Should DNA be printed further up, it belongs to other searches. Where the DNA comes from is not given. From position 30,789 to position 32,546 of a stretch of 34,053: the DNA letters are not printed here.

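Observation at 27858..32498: One 1546-aa polypeptide fusing two different GT-C glycosyltransferase modules, the second split by a ~345-aa propeller-like insertion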

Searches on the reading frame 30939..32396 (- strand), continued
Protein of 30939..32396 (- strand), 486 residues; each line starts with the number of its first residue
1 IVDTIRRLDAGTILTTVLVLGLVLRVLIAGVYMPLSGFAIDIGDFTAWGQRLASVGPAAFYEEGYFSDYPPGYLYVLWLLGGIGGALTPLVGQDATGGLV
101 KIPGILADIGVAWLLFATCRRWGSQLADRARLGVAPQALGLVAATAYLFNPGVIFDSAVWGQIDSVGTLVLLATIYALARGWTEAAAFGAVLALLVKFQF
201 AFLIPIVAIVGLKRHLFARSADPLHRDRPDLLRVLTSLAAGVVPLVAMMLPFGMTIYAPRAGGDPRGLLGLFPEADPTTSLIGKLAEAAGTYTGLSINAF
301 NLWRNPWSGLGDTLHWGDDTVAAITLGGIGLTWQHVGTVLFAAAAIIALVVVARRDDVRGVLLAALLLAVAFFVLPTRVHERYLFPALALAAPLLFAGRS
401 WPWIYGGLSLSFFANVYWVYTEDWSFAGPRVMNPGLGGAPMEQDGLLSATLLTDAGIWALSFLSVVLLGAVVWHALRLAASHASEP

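Call 63: find_related_loci(query=A3, collection=genome_contigs, flank=6000)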
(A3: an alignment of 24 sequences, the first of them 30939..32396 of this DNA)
Query A3 (486 aa) in genome_contigs; peptide patterns used: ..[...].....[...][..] (x = any residue, [..] = any of these).
600 stretches matched a pattern (row limit reached: there are more); 585 encode a relative of the query (tblastn E <= 1e-3); the best 80 are kept; 80 distinct loci.
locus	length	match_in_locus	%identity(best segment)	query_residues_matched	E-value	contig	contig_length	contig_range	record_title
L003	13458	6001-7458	73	1-486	0e+0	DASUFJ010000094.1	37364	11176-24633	MAG TPA_asm: Candidatus Limnocylindria bacterium isolate SMAG_U1376 k141_582630, whole genome shotgun sequence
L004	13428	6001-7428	73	1-478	0e+0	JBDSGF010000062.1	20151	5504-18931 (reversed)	MAG: Candidatus Limnocylindria bacterium isolate cluster1_bin.246 k127_192874, whole genome shotgun sequence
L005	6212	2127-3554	75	1-481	0e+0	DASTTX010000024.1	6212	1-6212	MAG TPA_asm: Candidatus Limnocylindria bacterium isolate SMAG_U2317 k141_1000979, whole genome shotgun sequence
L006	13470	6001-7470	77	1-485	0e+0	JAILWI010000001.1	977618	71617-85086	MAG: Chloroflexota bacterium isolate ECS24B4 ECS24B4_1, whole genome shotgun sequence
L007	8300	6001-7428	74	3-479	0e+0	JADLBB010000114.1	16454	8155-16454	MAG: Chloroflexota bacterium isolate SJ146 c_000000419000, whole genome shotgun sequence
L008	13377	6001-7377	74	1-460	0e+0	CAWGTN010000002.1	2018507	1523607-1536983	MAG: uncultured Chloroflexia bacterium isolate MFD04212.bin.1.44 genome assembly, contig: contig_1268, whole genome shot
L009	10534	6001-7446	73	1-476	0e+0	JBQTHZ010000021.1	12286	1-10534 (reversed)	MAG: Chloroflexota bacterium isolate SAR144 c_000000284288, whole genome shotgun sequence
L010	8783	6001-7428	74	1-481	0e+0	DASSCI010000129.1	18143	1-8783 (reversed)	MAG TPA_asm: Candidatus Limnocylindria bacterium isolate SMAG_U917 k141_1602221, whole genome shotgun sequence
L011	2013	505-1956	68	1-485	0e+0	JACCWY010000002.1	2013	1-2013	MAG: Chloroflexota bacterium isolate MGR_bin164 SD2897-2912_k127_926339, whole genome shotgun sequence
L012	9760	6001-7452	70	1-485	0e+0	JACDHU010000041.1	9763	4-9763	MAG: Chloroflexi bacterium isolate MGR_bin446 SD2911_NODE_1480_length_9763_cov_1.931403, whole genome shotgun sequence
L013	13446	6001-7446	68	1-481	0e+0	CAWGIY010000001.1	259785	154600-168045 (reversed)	MAG: uncultured Chloroflexia bacterium isolate MFD05747.bin.1.151 genome assembly, contig: contig_13090, whole genome sh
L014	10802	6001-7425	74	1-476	0e+0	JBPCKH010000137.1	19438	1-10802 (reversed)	MAG: Candidatus Limnocylindria bacterium isolate TH_ant_mag_47 S1Ck127_6354474_flag_1_multi_6.1703_len_19438, whole geno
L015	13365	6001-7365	74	1-457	0e+0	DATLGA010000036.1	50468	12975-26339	MAG TPA_asm: Candidatus Limnocylindrales bacterium isolate SMAG_U13602 k141_223570, whole genome shotgun sequence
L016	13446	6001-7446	68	1-481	0e+0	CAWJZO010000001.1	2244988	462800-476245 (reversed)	MAG: uncultured Chloroflexia bacterium isolate MFD08497.bin.2.144 genome assembly, contig: contig_34056, whole genome sh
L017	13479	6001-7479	75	1-486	0e+0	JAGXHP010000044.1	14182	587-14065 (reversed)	MAG: Chloroflexota bacterium isolate LH_M65 k141_336235, whole genome shotgun sequence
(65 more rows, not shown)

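Call 70: find_homologous_proteins(query=P0264, max_evalue=1e-20)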
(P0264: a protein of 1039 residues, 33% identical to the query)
Query P0264 (1039 aa): 1024 proteins with E <= 1e-20 among 8000 candidates; the best 120 are listed.
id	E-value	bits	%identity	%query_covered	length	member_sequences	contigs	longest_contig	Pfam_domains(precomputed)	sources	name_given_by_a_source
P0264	0.0e+0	2382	100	100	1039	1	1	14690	PF02366.25,PF16192.11,PF13231.13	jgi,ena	-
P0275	0.0e+0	1969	82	100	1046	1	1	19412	PF02366.25,PF16192.11,PF13231.13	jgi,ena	-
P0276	0.0e+0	1356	60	97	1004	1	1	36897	PF02366.25,PF16192.11,PF13231.13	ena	-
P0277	0.0e+0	1336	60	97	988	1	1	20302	PF02366.25,PF16192.11,PF13231.13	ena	-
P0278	0.0e+0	1302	59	97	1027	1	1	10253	PF02366.25,PF16192.11,PF13231.13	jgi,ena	-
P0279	0.0e+0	1295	58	100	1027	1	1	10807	PF00754.32,PF02366.25,PF16192.11,PF13231.13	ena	-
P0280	0.0e+0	1283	58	100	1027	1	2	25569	PF00754.32,PF02366.25,PF16192.11,PF13231.13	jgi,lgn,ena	-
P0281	0.0e+0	1265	58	99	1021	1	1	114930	PF00754.32,PF02366.25,PF16192.11,PF13231.13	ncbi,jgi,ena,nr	ncbi:MAG: phospholipid carrier-dependent glycosyltransferase [Defluviitaleaceae bacterium]|nr:phosph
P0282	0.0e+0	1184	55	97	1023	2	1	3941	PF02366.25,PF16192.11,PF13231.13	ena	-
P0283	0.0e+0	1166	54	97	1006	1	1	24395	PF02366.25,PF16192.11,PF13231.13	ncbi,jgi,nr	ncbi:MAG: phospholipid carrier-dependent glycosyltransferase [Defluviitaleaceae bacterium]|nr:phosph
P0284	0.0e+0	1161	54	54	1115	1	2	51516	PF02366.25,PF16192.11,PF13231.13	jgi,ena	-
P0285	0.0e+0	1154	55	99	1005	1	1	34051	PF02366.25,PF16192.11,PF13231.13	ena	-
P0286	0.0e+0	1149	54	99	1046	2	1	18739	PF02366.25,PF16192.11,PF13231.13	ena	-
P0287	0.0e+0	1146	54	97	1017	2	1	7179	PF02366.25,PF16192.11,PF13231.13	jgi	jgi:dolichyl-phosphate-mannose--protein O-mannosyl transferase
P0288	0.0e+0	1143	54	99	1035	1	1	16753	PF02366.25,PF16192.11,PF13231.13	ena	-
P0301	3.9e-225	768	42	98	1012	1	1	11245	PF09594.17,PF02366.25,PF16192.11,PF13231.13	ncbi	-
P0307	1.7e-211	723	39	100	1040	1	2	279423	PF06728.20,PF02366.25,PF16192.11,PF13231.13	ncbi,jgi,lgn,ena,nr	ncbi:MAG: phospholipid carrier-dependent glycosyltransferase [Defluviitaleaceae bacterium]|nr:phosph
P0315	1.7e-200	687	40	98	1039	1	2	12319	PF09594.17,PF02366.25,PF16192.11,PF13231.13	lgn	-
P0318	1.4e-197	677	40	97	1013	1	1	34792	PF06728.20,PF02366.25,PF16192.11,PF13231.13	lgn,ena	-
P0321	7.6e-194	665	38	100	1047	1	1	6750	PF09594.17,PF02366.25,PF16192.11,PF13231.13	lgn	-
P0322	8.9e-194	665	38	100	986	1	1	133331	PF09594.17,PF02366.25,PF26314.1,PF16192.11,PF13231.13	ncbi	-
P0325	1.1e-192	661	38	99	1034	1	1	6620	PF09594.17,PF02366.25,PF16192.11,PF13231.13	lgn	-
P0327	5.0e-189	649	38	98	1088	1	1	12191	PF09594.17,PF00754.32,PF02366.25,PF16192.11,PF13231.13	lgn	-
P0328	5.2e-189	649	38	97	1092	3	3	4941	PF09594.17,PF00754.32,PF02366.25,PF16192.11,PF13231.13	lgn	-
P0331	2.4e-188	647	38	96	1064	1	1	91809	PF09594.17,PF02366.25,PF16192.11,PF13231.13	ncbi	-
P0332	5.3e-188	646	37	99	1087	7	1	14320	PF09594.17,PF02366.25,PF16192.11,PF13231.13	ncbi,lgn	-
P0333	5.6e-188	645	39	98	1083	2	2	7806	PF09594.17,PF00754.32,PF02366.25,PF16192.11,PF13231.13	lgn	-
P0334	1.3e-187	644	38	99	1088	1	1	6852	PF09594.17,PF02366.25,PF16192.11,PF13231.13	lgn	-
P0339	4.6e-187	642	36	100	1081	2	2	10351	PF09594.17,PF02366.25,PF16192.11,PF13231.13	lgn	-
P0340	6.8e-187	642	37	99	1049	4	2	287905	PF09594.17,PF02366.25,PF16192.11,PF13231.13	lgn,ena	-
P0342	8.7e-187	642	37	98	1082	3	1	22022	PF09594.17,PF02366.25,PF16192.11,PF13231.13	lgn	-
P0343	9.8e-187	641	37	97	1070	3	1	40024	PF09594.17,PF02366.25,PF16192.11,PF13231.13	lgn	-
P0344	1.1e-186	641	37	99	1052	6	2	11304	PF09594.17,PF02366.25,PF16192.11,PF13231.13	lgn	-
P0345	1.6e-186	641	38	99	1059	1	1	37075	PF09594.17,PF02366.25,PF16192.11,PF13231.13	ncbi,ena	-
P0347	3.2e-186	640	38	99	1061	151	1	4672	PF09594.17,PF02366.25,PF16192.11,PF13231.13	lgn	-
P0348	4.1e-186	639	37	100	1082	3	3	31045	PF09594.17,PF02366.25,PF16192.11,PF13231.13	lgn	-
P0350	6.1e-186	639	38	97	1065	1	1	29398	PF09594.17,PF02366.25,PF16192.11,PF13231.13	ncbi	-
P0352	6.8e-186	639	37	100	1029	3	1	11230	PF09594.17,PF02366.25,PF16192.11,PF13231.13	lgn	-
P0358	7.6e-185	635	38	98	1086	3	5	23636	PF09594.17,PF02366.25,PF16192.11,PF13231.13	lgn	-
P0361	1.3e-184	634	38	100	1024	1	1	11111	PF09594.17,PF02366.25,PF16192.11,PF13231.13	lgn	-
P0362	1.5e-184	634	37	99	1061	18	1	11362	PF09594.17,PF02366.25,PF16192.11,PF13231.13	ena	-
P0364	3.2e-184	633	42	58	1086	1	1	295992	PF09594.17,PF02366.25,PF16192.11,PF13231.13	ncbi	-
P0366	1.2e-183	631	38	97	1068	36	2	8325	PF06728.20,PF02366.25,PF03155.22,PF16192.11,PF13231.13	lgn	-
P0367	2.1e-183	630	37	99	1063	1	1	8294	PF09594.17,PF00754.32,PF02366.25,PF16192.11,PF13231.13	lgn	-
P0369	4.2e-183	629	38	100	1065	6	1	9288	PF09594.17,PF02366.25,PF16192.11,PF13231.13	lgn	-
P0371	5.4e-183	629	37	98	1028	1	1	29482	PF09594.17,PF02366.25,PF16192.11,PF13231.13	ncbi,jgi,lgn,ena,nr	ncbi:MAG: phospholipid carrier-dependent glycosyltransferase [Defluviitaleaceae bacterium]|nr:phosph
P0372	5.9e-183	629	37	99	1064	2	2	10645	PF09594.17,PF00754.32,PF02366.25,PF16192.11,PF13231.13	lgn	-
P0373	7.2e-183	629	37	100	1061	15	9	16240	PF09594.17,PF02366.25,PF16192.11,PF13231.13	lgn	-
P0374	1.3e-182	628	38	98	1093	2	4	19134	PF09594.17,PF02366.25,PF16192.11,PF13231.13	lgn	-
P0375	1.4e-182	628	36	100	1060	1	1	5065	PF09594.17,PF02366.25,PF16192.11,PF13231.13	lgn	-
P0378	2.8e-182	627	38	96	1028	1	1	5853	PF09594.17,PF02366.25,PF16192.11,PF13231.13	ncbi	-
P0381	6.0e-182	626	37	97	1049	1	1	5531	PF09594.17,PF02366.25,PF16192.11,PF13231.13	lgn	-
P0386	9.4e-182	625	38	96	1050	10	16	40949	PF09594.17,PF02366.25,PF16192.11,PF13231.13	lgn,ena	-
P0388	1.5e-181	624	38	97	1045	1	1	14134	PF09594.17,PF02366.25,PF16192.11,PF13231.13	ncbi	-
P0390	3.5e-181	623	36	100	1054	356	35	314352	PF09594.17,PF02366.25,PF16192.11,PF13231.13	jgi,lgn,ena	-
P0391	3.6e-181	623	38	96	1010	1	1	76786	PF09594.17,PF02366.25,PF16192.11,PF13231.13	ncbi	-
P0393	8.9e-181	622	36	99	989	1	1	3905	PF09594.17,PF02366.25,PF26314.1,PF16192.11,PF13231.13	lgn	-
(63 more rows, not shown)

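Call 76: search_protein_families(library=pfam, proteins=[P0203, P0214, P0216, P0223, P0228, P0241, P0242, P0261, P0262, P0263], max_evalue=0.01)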
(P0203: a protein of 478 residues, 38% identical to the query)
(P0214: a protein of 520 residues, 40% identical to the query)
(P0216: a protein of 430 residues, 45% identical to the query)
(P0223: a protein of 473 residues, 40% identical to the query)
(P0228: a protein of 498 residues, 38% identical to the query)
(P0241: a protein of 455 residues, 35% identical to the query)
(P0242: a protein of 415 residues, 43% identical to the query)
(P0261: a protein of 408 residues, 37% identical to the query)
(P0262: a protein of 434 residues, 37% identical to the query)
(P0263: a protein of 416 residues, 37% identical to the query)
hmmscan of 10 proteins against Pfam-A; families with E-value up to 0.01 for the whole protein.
P0203 (478 aa): 3 families
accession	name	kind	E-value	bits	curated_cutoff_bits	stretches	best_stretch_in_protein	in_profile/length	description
PF09594.16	GT87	-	4.2e-07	30.4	25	1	61-201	1-125/237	Glycosyltransferase family 87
PF06728.19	PIG-U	-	1.5e-05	24.7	24.5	1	64-199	58-193/378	GPI transamidase subunit PIG-U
PF03155.21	Alg6_Alg8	-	0.00024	20.7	25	1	64-412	47-378/482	ALG6, ALG8 glycosyltransferase family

P0214 (520 aa): 1 family
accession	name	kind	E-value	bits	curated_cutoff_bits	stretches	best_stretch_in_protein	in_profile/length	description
PF06728.19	PIG-U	-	0.00043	19.9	24.5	1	50-212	30-193/378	GPI transamidase subunit PIG-U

P0216 (430 aa): 1 family
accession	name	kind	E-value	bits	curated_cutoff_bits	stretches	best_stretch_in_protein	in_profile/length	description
PF09594.16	GT87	-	0.0037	17.5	25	1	97-318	31-235/237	Glycosyltransferase family 87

P0223 (473 aa): 0 families

P0228 (498 aa): 4 families
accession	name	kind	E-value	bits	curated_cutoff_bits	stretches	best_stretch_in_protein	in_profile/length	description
PF09594.16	GT87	-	1.6e-05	25.3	25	1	63-200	3-125/237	Glycosyltransferase family 87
PF13231.12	PMT_2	-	5.1e-05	24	26.1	1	75-200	7-133/160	Dolichyl-phosphate-mannose-protein mannosyltransferase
PF06728.19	PIG-U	-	0.00038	20.1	24.5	1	37-237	32-226/378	GPI transamidase subunit PIG-U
PF02516.20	STT3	-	0.00095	19.2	24.5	1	54-168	62-170/405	Oligosaccharyl transferase STT3, N-terminal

P0241 (455 aa): 2 families
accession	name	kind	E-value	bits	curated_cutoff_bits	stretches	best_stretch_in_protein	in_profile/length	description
PF06728.19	PIG-U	-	1e-05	25.3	24.5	1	51-215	57-221/378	GPI transamidase subunit PIG-U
PF03155.21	Alg6_Alg8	-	0.00048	19.7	25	1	138-378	144-383/482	ALG6, ALG8 glycosyltransferase family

P0242 (415 aa): 0 families

P0261 (408 aa): 0 families

P0262 (434 aa): 2 families
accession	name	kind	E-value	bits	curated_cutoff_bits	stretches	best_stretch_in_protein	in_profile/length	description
PF06728.19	PIG-U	-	1e-08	35.1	24.5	1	59-235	45-225/378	GPI transamidase subunit PIG-U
PF09594.16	GT87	-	0.00033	20.9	25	1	72-321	3-216/237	Glycosyltransferase family 87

P0263 (416 aa): 2 families
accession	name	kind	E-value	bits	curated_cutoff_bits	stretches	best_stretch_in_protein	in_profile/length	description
PF09594.16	GT87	-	2e-06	28.2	25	1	69-311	3-230/237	Glycosyltransferase family 87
PF09852.15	DUF2079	-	0.0014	18.2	28.2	1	110-343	78-310/459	Predicted membrane protein (DUF2079)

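Call 77: find_homologous_proteins(query=P0203, max_evalue=1e-10)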
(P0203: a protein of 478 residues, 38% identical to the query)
Query P0203 (478 aa): 125 proteins with E <= 1e-10 among 8000 candidates; the best 120 are listed.
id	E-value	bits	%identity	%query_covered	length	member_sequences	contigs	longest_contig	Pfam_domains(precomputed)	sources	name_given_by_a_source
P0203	0.0e+0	1028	100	100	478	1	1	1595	PF09594.17,PF06728.20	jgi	jgi:hypothetical protein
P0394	4.2e-210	717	75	91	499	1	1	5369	PF09594.17,PF13231.13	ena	-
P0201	1.7e-111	392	49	97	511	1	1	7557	-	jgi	jgi:hypothetical protein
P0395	1.5e-110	389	50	85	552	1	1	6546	-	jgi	jgi:hypothetical protein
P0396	4.0e-109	384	47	92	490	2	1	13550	-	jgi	jgi:hypothetical protein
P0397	9.7e-109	383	51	82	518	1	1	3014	PF13231.13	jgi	jgi:dolichyl-phosphate-mannose-protein mannosyltransferase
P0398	1.5e-108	382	53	82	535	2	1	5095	PF13231.13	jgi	-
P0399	1.8e-108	382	47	92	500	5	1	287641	-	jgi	jgi:hypothetical protein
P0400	7.5e-107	376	52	85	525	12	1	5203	PF13231.13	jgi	jgi:dolichyl-phosphate-mannose-protein mannosyltransferase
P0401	1.1e-106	376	45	97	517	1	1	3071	PF13231.13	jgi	-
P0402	1.8e-106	375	50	85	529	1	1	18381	PF13231.13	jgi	jgi:dolichyl-phosphate-mannose-protein mannosyltransferase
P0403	2.1e-106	375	46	95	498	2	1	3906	PF13231.13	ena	-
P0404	1.0e-105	373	46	92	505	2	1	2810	-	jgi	jgi:hypothetical protein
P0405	2.5e-105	371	51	82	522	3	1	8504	-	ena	-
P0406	5.5e-105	370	49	85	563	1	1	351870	PF13231.13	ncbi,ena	-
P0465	2.0e-91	326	46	86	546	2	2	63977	PF09594.17,PF13231.13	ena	-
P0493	7.8e-62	228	40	87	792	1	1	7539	PF06728.20,PF03155.22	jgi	jgi:Gpi18-like mannosyltransferase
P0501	2.7e-45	173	37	86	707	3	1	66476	PF06728.20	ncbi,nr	ncbi:MAG: hypothetical protein M3P14_00470 [Chloroflexota bacterium]|nr:hypothetical protein [Chloro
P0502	6.4e-43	166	35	78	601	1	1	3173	PF06728.20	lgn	-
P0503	4.1e-40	156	35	87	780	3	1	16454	PF06728.20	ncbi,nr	ncbi:MAG: hypothetical protein IT341_04355, partial [Chloroflexi bacterium]|nr:hypothetical protein 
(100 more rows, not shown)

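Call 82: search_protein_families(library=pfam, proteins=[P0139, P0142, L003:4270-6153:-, P0180, P0161], max_evalue=0.001)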
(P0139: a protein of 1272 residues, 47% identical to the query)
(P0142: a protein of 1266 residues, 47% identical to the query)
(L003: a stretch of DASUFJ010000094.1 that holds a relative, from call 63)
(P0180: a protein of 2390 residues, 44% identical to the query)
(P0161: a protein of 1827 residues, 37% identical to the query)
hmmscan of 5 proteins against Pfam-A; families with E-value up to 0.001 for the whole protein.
P0139 (1272 aa): 0 families

P0142 (1266 aa): 0 families

L003:4270-6153:- (628 aa): 1 family
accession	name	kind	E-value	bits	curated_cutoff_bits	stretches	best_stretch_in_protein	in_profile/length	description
PF11028.14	TMEM260-like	-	1.9e-28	99.9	24.2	1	142-307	1-174/179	Protein O-mannosyl-transferase TMEM260-like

P0180 (2390 aa): 2 families
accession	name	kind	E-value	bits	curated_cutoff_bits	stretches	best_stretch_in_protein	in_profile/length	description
PF16192.10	PMT_4TMC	-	1.9e-15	57.3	32.4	1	2011-2173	4-187/202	C-terminal four TMM region of protein-O-mannosyltransferase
PF02366.24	PMT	-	4e-13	49.9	22.7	1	1778-1909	80-208/245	Dolichyl-phosphate-mannose-protein mannosyltransferase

P0161 (1827 aa): 4 families
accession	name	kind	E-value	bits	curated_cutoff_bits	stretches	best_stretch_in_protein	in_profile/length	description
PF02366.24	PMT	-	2.2e-13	50.8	22.7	1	1067-1185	81-198/245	Dolichyl-phosphate-mannose-protein mannosyltransferase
PF16192.10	PMT_4TMC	-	4.2e-12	46.4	32.4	1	1394-1539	3-168/202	C-terminal four TMM region of protein-O-mannosyltransferase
PF06728.19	PIG-U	-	1.1e-06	28.5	24.5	1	97-223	75-194/378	GPI transamidase subunit PIG-U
PF13231.12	PMT_2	-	0.0009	19.9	26.1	1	1065-1195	18-145/160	Dolichyl-phosphate-mannose-protein mannosyltransferase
